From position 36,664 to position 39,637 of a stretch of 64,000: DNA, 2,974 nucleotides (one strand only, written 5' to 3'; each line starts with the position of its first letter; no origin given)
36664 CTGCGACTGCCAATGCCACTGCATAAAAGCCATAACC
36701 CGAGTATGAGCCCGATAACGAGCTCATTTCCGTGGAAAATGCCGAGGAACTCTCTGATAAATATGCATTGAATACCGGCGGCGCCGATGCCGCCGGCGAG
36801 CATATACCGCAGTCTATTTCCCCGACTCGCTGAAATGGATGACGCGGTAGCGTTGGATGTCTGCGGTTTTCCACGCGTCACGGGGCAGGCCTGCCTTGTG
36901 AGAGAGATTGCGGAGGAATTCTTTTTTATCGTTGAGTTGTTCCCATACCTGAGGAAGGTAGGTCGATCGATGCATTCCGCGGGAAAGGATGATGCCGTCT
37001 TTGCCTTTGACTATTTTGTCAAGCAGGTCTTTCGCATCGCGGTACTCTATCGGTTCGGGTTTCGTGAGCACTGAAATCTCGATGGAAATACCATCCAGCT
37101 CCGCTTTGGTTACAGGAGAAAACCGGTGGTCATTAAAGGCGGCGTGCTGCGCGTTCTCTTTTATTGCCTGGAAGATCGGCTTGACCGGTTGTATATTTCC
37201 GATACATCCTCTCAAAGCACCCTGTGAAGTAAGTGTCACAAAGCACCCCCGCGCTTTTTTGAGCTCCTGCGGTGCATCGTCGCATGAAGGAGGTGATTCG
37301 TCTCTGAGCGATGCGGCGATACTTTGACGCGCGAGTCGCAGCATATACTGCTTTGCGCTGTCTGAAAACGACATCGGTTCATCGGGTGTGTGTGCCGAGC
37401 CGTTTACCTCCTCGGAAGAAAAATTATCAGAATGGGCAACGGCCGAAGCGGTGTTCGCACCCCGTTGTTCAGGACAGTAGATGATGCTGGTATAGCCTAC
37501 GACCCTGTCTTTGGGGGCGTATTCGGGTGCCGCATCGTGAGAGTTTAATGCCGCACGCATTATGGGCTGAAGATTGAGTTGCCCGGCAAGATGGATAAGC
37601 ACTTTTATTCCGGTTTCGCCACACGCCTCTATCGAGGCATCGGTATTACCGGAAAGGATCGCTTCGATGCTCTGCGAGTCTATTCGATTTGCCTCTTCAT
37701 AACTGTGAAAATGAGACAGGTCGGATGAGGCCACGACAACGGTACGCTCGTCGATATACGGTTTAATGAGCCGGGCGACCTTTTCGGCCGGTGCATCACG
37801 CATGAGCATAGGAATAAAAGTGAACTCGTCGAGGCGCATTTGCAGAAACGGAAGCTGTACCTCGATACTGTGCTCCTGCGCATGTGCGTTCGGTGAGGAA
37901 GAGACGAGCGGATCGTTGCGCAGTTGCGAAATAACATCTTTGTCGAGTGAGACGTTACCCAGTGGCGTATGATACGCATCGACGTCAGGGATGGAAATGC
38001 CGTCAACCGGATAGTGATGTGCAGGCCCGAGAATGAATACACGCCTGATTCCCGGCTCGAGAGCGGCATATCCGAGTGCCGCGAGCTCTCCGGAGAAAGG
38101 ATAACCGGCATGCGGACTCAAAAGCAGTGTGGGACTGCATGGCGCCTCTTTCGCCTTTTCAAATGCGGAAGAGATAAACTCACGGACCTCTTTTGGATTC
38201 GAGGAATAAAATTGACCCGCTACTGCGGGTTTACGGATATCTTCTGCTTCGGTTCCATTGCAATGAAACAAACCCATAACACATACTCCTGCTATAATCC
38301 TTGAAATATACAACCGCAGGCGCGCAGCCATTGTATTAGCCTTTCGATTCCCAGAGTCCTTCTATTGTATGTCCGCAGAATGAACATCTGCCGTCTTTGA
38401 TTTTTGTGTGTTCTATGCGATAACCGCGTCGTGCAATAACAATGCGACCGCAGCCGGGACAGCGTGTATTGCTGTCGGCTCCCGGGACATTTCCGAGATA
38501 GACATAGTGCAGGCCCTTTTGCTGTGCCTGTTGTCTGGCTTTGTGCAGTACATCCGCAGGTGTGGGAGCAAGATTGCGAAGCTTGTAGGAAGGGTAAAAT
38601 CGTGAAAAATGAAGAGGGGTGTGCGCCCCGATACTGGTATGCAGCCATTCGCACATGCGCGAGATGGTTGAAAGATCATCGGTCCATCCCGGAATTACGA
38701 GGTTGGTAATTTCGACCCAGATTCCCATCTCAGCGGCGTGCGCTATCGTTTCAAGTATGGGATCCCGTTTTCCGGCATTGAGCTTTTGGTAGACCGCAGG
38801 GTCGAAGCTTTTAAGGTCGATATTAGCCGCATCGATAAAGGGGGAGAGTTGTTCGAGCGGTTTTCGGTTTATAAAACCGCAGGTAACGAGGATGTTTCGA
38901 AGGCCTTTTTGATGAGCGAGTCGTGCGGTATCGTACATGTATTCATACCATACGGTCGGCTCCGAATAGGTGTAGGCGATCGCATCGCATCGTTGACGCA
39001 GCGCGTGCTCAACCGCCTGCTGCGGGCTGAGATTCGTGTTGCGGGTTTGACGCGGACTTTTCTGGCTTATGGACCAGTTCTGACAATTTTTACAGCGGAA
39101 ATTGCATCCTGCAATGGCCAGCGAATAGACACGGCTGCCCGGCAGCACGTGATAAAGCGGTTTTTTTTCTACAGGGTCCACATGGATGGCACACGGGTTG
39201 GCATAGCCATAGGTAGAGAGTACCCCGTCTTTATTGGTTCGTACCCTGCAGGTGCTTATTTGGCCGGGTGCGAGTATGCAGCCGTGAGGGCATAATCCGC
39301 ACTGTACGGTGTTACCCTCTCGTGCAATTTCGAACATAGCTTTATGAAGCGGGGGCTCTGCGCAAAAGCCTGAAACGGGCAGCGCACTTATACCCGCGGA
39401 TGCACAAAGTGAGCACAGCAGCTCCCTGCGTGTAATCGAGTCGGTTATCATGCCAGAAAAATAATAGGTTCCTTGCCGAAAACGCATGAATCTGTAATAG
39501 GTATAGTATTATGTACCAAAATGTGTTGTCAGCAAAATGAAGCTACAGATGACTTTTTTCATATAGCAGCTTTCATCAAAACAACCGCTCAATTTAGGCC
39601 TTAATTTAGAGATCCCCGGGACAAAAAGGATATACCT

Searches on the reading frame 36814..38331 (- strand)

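Call 18: search_protein_families(library=pfam, proteins=[window:36814-38331:-])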
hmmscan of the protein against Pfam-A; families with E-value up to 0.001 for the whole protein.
window:36814-38331:- (505 aa): 2 families
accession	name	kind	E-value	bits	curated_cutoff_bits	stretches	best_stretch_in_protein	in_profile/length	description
PF01871.22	AMMECR1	-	7.5e-52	175.6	25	1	331-499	1-167/168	AMMECR1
PF01875.22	Memo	-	6.7e-50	170.2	27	1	34-283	1-268/269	Memo-like protein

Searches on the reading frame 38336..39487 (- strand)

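Call 18: search_protein_families(library=pfam, proteins=[window:38336-39487:-])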
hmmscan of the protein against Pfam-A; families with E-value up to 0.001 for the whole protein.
window:38336-39487:- (383 aa): 2 families
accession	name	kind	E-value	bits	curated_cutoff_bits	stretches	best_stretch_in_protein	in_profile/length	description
PF04055.27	Radical_SAM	-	5.2e-21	76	29.5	1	126-271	5-157/166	Radical SAM superfamily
PF13353.11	Fer4_12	-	0.00014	22.6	22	1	116-213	4-100/137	4Fe-4S single cluster domain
